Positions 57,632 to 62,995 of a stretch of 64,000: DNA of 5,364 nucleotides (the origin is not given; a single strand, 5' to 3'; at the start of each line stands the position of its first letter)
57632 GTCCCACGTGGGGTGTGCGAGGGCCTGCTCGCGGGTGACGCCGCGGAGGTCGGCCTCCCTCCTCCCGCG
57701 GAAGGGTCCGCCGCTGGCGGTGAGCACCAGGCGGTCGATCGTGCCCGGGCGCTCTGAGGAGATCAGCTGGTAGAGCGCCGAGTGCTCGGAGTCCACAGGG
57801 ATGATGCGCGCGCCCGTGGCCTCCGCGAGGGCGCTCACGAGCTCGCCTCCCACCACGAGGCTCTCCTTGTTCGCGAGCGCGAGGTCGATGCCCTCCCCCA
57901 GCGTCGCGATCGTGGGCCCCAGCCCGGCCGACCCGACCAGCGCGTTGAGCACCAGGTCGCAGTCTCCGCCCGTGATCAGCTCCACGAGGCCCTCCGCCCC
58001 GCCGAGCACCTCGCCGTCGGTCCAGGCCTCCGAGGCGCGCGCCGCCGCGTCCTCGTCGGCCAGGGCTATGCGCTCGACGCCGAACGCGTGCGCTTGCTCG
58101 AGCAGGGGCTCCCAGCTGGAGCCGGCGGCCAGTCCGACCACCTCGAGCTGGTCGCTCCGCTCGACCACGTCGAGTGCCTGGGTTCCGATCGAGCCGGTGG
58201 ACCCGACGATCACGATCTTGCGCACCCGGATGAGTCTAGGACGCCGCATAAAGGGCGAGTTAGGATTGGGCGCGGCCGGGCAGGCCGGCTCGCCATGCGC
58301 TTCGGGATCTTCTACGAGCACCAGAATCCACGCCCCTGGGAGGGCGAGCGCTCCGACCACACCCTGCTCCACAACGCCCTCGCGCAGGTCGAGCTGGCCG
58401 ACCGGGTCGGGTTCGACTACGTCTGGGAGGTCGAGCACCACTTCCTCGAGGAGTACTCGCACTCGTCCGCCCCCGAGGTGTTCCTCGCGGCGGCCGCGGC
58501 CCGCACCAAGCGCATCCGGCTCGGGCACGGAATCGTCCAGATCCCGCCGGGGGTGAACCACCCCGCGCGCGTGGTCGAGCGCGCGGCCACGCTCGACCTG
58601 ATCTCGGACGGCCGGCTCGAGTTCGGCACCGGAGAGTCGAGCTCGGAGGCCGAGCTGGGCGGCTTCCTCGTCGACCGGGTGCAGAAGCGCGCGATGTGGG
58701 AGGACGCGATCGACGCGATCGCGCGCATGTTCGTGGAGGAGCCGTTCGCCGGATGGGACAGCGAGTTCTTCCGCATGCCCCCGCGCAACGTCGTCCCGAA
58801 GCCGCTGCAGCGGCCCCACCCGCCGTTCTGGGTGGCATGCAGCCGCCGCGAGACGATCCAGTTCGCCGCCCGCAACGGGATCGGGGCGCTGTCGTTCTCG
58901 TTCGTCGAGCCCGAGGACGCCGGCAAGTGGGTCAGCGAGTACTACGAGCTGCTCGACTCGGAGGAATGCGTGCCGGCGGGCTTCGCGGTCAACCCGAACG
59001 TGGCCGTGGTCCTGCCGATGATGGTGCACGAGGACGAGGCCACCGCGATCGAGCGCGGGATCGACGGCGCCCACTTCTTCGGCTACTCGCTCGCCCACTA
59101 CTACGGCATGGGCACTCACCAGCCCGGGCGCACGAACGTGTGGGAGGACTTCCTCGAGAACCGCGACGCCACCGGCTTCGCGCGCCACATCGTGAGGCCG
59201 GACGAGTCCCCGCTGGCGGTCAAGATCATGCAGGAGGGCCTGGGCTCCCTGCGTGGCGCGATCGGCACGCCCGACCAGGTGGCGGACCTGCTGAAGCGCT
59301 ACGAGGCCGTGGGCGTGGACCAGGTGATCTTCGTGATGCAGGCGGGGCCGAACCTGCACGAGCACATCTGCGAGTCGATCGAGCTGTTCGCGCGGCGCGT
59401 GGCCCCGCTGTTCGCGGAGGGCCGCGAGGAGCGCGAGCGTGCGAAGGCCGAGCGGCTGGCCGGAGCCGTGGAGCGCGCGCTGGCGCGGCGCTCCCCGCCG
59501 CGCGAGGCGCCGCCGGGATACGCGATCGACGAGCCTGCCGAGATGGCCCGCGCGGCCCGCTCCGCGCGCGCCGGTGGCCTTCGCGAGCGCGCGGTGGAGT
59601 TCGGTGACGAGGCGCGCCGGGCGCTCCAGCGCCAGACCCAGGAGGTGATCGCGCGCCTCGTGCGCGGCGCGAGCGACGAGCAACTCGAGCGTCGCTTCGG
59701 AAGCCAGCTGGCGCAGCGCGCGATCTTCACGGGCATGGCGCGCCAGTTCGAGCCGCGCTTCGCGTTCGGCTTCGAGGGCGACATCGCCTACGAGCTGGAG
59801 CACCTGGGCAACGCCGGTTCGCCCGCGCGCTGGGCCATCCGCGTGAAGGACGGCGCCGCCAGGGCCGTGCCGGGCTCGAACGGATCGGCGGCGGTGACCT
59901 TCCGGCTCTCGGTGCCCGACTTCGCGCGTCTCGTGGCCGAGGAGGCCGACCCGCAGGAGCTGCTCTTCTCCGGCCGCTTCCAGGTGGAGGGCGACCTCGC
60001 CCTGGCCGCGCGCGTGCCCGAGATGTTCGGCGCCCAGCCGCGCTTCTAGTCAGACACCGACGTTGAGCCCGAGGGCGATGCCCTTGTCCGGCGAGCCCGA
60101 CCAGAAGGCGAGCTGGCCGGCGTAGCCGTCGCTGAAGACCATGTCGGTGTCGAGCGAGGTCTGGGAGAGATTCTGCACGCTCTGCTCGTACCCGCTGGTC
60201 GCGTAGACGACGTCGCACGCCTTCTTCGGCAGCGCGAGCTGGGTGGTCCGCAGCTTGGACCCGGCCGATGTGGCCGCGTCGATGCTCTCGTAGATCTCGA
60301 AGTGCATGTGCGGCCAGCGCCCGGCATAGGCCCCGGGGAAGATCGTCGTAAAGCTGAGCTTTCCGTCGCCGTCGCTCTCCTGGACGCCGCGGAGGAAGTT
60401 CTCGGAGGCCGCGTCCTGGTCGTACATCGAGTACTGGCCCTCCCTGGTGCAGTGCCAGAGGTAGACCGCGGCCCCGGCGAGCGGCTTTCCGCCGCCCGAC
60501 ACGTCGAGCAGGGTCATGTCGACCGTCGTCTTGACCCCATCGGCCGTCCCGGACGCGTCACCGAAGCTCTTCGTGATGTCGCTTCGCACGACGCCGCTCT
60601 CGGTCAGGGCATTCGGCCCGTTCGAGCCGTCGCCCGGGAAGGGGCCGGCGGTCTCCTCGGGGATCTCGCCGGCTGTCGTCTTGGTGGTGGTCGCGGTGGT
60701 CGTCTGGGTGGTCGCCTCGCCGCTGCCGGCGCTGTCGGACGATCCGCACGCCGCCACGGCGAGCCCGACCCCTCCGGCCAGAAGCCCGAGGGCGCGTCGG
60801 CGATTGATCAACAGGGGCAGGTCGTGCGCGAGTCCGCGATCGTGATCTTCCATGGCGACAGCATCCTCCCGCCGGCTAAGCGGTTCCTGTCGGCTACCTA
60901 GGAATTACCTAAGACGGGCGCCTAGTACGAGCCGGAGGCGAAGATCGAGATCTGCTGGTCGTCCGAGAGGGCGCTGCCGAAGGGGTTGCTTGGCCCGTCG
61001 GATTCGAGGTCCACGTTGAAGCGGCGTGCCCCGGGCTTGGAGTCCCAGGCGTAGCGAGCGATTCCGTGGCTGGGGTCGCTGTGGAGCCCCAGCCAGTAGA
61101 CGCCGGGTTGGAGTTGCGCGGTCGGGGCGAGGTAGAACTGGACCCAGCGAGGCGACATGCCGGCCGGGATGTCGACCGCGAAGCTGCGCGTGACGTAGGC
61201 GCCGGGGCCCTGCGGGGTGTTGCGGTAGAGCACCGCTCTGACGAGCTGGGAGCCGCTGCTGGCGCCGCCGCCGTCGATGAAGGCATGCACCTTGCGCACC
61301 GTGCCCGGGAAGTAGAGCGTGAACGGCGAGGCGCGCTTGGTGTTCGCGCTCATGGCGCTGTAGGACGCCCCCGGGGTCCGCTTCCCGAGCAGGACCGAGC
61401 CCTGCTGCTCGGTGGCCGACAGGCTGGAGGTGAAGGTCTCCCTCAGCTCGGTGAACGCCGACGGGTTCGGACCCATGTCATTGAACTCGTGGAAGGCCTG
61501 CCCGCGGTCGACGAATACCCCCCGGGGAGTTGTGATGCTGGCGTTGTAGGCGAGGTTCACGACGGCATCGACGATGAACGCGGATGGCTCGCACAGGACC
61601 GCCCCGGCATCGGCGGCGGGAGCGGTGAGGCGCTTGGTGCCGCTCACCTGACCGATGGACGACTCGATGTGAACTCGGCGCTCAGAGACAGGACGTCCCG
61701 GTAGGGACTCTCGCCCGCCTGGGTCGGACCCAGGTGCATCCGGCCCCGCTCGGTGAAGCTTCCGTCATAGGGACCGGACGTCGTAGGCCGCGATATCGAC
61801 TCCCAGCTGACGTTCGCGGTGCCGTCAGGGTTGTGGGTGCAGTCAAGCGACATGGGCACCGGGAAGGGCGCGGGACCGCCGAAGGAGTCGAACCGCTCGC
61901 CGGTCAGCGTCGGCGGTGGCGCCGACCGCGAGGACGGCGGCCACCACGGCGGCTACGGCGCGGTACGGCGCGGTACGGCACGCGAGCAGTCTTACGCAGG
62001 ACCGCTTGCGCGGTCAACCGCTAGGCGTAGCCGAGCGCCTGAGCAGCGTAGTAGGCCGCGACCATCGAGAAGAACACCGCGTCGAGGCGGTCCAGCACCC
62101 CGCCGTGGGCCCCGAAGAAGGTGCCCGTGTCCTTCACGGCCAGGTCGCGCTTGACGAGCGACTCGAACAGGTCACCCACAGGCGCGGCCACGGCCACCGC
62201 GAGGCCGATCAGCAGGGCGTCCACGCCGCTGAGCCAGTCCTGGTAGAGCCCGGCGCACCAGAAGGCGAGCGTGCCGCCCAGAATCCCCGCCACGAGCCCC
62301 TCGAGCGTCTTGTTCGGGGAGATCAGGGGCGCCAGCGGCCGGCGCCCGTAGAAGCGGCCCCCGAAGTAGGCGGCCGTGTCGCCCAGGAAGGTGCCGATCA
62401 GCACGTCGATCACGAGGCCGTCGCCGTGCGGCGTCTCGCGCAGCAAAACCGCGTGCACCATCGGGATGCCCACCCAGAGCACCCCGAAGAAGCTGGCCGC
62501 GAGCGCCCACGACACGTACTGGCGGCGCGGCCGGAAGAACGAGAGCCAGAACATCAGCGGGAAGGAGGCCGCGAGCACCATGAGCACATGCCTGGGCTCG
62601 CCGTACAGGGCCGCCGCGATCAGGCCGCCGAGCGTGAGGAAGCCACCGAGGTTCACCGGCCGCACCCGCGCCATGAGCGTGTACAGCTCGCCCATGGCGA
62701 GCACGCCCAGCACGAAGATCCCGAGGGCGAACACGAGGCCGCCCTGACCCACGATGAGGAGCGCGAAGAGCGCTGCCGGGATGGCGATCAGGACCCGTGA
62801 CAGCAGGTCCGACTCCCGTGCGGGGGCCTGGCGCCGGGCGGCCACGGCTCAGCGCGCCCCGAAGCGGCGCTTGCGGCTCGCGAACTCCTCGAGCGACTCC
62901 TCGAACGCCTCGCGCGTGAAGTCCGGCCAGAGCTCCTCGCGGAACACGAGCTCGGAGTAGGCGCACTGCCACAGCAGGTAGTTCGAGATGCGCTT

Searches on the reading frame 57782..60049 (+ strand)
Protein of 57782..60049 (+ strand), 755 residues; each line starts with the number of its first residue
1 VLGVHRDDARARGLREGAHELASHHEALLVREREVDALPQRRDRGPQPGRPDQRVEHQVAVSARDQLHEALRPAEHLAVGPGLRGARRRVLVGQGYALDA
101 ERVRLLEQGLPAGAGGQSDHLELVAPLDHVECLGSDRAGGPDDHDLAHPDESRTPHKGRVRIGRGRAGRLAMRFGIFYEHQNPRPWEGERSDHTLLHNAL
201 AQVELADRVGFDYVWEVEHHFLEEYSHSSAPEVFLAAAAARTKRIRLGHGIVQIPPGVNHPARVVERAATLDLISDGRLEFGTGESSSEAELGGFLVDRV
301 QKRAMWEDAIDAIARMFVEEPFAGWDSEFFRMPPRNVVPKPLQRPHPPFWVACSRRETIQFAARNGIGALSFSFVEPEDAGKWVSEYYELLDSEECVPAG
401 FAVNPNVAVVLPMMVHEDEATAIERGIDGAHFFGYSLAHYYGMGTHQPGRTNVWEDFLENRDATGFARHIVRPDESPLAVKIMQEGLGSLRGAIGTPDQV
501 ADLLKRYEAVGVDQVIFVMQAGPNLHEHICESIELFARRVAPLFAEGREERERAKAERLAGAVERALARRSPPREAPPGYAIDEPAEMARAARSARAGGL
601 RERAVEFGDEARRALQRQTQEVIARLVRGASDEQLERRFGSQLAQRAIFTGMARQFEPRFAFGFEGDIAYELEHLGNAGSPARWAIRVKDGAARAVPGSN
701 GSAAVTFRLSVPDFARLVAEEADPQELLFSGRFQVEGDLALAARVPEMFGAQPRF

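Call 40: search_protein_families(library=pfam, proteins=[window:57782-60049:+], max_evalue=0.00001)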
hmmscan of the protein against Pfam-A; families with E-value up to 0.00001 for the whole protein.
window:57782-60049:+ (755 aa): 2 families
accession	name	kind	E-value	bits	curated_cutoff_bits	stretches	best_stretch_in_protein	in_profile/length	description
PF00296.26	Bac_luciferase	-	3.7e-49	168.2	27.9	1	172-514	1-314/314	Luciferase-like monooxygenase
PF02036.22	SCP2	-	1e-11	45.5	21.3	1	668-745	24-96/101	SCP-2 sterol transfer family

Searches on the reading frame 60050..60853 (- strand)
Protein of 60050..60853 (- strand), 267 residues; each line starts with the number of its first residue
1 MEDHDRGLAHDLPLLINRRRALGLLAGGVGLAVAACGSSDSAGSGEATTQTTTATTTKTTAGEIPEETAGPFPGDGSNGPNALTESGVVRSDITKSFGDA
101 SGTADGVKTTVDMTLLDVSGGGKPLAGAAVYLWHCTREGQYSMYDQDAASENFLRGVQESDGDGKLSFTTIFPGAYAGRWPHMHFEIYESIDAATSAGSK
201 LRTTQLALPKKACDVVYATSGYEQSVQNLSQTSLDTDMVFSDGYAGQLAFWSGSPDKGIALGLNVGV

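Call 40: search_protein_families(library=pfam, proteins=[window:60050-60853:-], max_evalue=0.00001)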
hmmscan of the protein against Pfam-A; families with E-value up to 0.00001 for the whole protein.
window:60050-60853:- (267 aa): 1 family
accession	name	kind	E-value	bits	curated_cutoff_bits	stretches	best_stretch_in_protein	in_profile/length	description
PF00775.27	Dioxygenase_C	-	1.2e-11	44.8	27.3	1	99-178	20-98/182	Dioxygenase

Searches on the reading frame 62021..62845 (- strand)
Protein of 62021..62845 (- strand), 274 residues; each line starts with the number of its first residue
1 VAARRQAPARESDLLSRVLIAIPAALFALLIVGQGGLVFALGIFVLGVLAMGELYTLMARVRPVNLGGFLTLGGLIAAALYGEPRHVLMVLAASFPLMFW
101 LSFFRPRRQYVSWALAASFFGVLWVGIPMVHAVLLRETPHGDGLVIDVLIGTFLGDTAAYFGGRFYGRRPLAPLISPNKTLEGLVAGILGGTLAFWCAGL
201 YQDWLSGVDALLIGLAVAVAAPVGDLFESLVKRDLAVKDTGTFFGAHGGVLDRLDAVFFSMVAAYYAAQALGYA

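Call 40: search_protein_families(library=pfam, proteins=[window:62021-62845:-], max_evalue=0.00001)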
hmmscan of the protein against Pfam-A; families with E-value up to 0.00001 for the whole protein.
window:62021-62845:- (274 aa): 1 family
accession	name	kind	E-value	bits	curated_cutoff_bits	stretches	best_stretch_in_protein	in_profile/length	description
PF01148.25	CTP_transf_1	-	6.6e-45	154.4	24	1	16-269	2-262/264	Cytidylyltransferase family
